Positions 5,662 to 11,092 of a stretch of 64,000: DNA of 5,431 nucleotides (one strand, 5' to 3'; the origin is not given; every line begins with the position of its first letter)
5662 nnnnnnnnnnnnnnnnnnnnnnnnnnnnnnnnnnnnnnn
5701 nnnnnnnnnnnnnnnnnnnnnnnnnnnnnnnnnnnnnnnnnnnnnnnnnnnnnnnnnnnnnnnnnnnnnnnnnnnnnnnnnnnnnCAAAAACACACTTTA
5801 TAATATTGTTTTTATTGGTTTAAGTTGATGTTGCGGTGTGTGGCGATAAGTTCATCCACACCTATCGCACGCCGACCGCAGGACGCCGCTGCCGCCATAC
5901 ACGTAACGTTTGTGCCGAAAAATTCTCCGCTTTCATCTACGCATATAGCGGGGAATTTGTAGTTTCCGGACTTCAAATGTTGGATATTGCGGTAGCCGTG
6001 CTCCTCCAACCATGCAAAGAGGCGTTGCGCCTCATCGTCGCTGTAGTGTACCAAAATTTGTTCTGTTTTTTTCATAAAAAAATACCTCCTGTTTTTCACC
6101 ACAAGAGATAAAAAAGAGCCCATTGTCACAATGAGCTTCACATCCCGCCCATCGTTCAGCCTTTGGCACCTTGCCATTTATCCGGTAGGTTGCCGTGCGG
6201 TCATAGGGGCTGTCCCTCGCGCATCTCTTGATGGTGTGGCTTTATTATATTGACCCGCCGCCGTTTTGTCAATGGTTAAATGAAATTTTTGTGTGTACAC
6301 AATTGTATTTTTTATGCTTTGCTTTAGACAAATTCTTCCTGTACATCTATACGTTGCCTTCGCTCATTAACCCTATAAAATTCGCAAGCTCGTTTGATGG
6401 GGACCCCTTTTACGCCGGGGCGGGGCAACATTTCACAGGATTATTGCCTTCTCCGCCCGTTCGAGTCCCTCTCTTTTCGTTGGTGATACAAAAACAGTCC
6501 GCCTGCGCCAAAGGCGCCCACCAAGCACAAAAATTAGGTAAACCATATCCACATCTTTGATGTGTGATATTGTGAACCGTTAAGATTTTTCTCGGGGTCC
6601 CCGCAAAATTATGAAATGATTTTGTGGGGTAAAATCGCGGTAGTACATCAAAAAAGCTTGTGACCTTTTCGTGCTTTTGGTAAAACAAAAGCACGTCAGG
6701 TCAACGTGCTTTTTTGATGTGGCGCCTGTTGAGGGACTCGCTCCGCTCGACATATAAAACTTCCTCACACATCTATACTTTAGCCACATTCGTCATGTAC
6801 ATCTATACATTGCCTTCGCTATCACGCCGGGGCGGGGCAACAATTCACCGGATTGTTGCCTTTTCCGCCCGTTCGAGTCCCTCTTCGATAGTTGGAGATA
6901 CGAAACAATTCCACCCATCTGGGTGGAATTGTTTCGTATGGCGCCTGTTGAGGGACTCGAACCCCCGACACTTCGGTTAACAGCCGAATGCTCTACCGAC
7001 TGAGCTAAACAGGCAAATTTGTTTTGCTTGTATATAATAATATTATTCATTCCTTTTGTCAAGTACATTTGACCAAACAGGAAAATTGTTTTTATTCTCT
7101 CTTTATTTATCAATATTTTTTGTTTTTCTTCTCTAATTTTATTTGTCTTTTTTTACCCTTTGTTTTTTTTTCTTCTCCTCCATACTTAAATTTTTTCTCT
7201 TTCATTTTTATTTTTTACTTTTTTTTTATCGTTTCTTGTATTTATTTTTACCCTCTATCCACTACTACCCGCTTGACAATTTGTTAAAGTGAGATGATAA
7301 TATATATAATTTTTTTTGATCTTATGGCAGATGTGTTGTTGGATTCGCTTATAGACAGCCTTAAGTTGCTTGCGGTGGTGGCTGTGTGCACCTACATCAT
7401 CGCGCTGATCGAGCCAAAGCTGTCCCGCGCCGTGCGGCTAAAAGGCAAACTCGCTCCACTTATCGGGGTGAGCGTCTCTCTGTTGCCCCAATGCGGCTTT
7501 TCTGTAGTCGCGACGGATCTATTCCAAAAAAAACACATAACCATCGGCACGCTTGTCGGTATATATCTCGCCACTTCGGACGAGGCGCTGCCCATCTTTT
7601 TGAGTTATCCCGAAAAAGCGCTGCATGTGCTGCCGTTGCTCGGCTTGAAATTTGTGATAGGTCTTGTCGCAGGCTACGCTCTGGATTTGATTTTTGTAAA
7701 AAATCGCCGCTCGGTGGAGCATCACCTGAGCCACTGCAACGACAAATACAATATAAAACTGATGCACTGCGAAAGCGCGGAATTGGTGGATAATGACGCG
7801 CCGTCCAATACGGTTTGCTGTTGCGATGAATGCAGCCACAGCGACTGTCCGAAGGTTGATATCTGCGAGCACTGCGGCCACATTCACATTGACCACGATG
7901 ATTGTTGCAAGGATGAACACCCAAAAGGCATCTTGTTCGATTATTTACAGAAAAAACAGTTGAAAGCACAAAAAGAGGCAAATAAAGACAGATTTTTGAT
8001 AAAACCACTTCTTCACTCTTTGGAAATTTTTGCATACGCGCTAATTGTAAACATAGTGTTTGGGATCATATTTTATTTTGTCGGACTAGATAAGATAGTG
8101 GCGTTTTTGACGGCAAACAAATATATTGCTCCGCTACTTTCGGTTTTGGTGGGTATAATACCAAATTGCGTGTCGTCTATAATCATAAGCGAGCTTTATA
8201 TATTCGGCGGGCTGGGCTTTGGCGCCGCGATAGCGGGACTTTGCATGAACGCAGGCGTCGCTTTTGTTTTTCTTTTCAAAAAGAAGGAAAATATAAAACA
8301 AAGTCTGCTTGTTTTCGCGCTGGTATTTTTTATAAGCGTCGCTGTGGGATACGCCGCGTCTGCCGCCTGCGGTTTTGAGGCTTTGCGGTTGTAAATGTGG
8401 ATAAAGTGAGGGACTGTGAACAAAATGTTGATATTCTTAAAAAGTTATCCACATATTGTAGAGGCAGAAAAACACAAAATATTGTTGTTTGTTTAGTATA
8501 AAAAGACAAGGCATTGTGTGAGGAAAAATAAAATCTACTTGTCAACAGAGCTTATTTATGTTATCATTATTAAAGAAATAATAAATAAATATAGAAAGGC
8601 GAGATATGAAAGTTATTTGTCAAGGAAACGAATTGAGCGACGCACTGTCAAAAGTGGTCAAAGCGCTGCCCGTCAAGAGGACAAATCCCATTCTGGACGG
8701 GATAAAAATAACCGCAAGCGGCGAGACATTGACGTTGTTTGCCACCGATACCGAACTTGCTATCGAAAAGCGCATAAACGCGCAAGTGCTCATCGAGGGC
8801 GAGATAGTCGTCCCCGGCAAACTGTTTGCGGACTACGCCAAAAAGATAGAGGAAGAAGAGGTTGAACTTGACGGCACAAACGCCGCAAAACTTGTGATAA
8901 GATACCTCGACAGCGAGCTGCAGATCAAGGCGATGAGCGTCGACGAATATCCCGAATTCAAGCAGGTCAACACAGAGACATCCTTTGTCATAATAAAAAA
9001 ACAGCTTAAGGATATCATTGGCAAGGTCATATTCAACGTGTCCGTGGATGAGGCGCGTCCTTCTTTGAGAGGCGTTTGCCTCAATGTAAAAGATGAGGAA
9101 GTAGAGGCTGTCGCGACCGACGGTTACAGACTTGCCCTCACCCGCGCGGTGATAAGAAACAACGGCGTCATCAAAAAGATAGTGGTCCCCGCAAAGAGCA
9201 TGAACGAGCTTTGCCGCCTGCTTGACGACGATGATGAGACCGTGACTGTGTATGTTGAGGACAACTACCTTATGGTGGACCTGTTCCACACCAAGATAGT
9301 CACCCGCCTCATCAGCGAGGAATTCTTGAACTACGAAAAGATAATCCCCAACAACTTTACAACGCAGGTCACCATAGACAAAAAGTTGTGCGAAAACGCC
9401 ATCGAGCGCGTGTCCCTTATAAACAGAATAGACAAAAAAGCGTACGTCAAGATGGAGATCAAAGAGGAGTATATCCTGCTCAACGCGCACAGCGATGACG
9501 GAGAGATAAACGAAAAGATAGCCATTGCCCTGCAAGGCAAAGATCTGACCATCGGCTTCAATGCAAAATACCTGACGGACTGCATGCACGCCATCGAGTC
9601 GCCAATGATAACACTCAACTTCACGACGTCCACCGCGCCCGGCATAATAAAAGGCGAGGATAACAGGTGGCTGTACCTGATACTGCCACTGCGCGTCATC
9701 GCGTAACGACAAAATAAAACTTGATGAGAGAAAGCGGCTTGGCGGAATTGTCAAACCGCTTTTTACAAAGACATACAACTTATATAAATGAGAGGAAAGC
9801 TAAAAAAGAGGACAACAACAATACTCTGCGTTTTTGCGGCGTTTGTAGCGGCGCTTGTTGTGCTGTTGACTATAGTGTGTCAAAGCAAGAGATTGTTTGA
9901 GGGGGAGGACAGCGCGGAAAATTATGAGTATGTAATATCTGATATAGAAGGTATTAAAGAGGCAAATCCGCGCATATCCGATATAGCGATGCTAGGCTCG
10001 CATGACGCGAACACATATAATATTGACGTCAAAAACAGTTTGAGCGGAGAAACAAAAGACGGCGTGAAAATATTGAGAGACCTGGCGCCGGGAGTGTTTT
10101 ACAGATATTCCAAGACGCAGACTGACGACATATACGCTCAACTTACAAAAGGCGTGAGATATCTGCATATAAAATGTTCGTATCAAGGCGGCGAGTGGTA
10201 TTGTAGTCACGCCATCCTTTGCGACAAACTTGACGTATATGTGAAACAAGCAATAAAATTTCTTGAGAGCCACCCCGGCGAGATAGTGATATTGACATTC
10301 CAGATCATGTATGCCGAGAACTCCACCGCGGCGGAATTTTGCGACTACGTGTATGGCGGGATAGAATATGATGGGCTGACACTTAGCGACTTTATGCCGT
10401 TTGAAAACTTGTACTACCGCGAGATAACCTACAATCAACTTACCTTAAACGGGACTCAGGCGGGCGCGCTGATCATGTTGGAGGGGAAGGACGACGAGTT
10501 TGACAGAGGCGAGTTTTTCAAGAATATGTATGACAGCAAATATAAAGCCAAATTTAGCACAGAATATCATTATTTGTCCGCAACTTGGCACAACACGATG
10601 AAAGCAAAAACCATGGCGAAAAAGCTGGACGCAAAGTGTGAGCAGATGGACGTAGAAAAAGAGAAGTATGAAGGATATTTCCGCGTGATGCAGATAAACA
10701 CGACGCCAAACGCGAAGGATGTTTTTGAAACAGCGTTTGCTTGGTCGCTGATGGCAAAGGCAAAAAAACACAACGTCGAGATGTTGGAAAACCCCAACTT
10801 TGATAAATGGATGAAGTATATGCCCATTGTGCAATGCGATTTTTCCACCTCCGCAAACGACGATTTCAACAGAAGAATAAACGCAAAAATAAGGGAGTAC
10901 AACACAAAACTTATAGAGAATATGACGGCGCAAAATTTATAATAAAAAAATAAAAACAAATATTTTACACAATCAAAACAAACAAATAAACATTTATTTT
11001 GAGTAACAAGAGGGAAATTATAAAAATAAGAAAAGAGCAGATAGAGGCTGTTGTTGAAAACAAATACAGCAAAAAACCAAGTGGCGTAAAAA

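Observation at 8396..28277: Scrambled origin-region synteny: dnaN precedes an inverted dnaA, parB-parA-rsmG sit between recF and gyrB, and the rpmH operon is 46 kb away on the same strand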

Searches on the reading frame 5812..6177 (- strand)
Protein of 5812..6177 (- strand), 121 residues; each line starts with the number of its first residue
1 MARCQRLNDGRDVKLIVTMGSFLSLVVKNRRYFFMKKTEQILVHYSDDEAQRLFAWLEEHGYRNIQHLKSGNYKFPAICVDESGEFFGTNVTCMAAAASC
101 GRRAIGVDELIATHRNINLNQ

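Call 6: search_protein_families(library=pfam, proteins=[window:5812-6177:-])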
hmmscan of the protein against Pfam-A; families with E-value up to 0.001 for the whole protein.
window:5812-6177:- (121 aa): 0 families

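Call 39: search_protein_families(library=pfam, proteins=[window:5812-6177:-], max_evalue=1)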
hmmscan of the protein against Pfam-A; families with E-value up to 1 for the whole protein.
window:5812-6177:- (121 aa): 1 family
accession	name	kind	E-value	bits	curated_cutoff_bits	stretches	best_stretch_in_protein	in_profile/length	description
PF18663.7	Pallilysin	-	0.15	12.5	25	1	28-76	31-78/118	Pallilysin beta barrel domain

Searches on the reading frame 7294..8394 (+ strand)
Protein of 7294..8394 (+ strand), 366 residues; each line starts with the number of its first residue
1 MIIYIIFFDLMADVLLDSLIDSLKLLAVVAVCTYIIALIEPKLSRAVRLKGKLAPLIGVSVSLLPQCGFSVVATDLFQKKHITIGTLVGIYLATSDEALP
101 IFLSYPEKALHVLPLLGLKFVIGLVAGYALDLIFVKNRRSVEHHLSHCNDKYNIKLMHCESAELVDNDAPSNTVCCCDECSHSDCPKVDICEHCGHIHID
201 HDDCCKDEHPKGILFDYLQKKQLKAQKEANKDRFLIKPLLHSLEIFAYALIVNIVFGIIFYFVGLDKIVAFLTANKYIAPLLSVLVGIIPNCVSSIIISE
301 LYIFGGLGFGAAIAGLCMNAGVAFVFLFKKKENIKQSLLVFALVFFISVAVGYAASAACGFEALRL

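Call 5: search_protein_families(library=pfam, proteins=[window:7294-8394:+])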
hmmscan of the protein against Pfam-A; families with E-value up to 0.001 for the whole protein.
window:7294-8394:+ (366 aa): 1 family
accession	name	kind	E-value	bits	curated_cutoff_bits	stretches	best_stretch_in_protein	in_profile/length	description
PF11449.14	ArsP_2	-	1.8e-19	70.6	32.5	2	26-143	18-143/359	Putative, 10TM heavy-metal exporter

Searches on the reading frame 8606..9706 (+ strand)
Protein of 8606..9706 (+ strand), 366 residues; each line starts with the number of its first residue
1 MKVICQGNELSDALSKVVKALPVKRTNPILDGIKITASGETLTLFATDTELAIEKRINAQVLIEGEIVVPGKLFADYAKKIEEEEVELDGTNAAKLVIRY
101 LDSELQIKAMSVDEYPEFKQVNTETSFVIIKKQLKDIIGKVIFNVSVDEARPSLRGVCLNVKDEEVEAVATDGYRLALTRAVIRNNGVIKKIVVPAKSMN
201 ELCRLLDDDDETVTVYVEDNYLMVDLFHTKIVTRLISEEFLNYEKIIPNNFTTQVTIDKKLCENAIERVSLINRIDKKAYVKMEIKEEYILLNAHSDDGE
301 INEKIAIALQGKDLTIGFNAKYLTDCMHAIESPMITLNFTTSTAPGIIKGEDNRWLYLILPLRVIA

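Call 5: search_protein_families(library=pfam, proteins=[window:8606-9706:+])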
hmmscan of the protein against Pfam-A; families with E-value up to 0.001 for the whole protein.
window:8606-9706:+ (366 aa): 3 families
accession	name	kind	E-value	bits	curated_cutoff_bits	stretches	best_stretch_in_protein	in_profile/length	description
PF00712.24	DNA_pol3_beta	-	3e-37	127.8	24.4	2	1-117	1-118/120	DNA polymerase III beta subunit, N-terminal domain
PF02767.21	DNA_pol3_beta_2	-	5e-30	104.6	27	2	131-240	4-114/116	DNA polymerase III beta subunit, central domain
PF02768.20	DNA_pol3_beta_3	-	5e-27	94.6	27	1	245-362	2-120/121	DNA polymerase III beta subunit, C-terminal domain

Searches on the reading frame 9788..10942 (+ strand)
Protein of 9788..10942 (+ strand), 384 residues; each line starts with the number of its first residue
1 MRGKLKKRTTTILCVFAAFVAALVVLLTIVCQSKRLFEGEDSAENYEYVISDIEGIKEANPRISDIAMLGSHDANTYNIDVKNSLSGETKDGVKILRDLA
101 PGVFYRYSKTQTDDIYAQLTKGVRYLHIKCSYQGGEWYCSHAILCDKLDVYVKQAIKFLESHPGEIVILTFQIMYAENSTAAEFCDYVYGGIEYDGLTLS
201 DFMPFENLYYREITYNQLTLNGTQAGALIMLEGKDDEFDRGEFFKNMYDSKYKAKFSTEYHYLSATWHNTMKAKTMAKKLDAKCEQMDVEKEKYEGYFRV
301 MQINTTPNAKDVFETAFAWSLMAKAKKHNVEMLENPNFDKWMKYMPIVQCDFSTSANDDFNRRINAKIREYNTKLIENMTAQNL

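Call 5: search_protein_families(library=pfam, proteins=[window:9788-10942:+])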
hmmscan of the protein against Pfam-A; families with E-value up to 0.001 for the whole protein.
window:9788-10942:+ (384 aa): 0 families

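Call 39: search_protein_families(library=pfam, proteins=[window:9788-10942:+], max_evalue=1)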
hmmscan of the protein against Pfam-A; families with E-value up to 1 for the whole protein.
window:9788-10942:+ (384 aa): 1 family
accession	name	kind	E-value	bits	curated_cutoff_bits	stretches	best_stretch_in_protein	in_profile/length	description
PF17775.7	YchJ_M-like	-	0.16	13.2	22.7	1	250-291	8-49/99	YchJ, middle NTF2-like domain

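Call 42: search_solved_structures(query=window:9788-10942:+, max_evalue=1)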
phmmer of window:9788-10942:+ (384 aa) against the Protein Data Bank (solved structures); distinct sequences matched with E-value up to 1: 2.
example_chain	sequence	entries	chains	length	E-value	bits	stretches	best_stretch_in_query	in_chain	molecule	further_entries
2plc_A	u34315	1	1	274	0.16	14.3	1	105-172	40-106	PHOSPHATIDYLINOSITOL-SPECIFIC PHOSPHOLIPASE C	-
1aod_A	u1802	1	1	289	0.17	14.2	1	106-172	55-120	PHOSPHATIDYLINOSITOL-SPECIFIC PHOSPHOLIPASE C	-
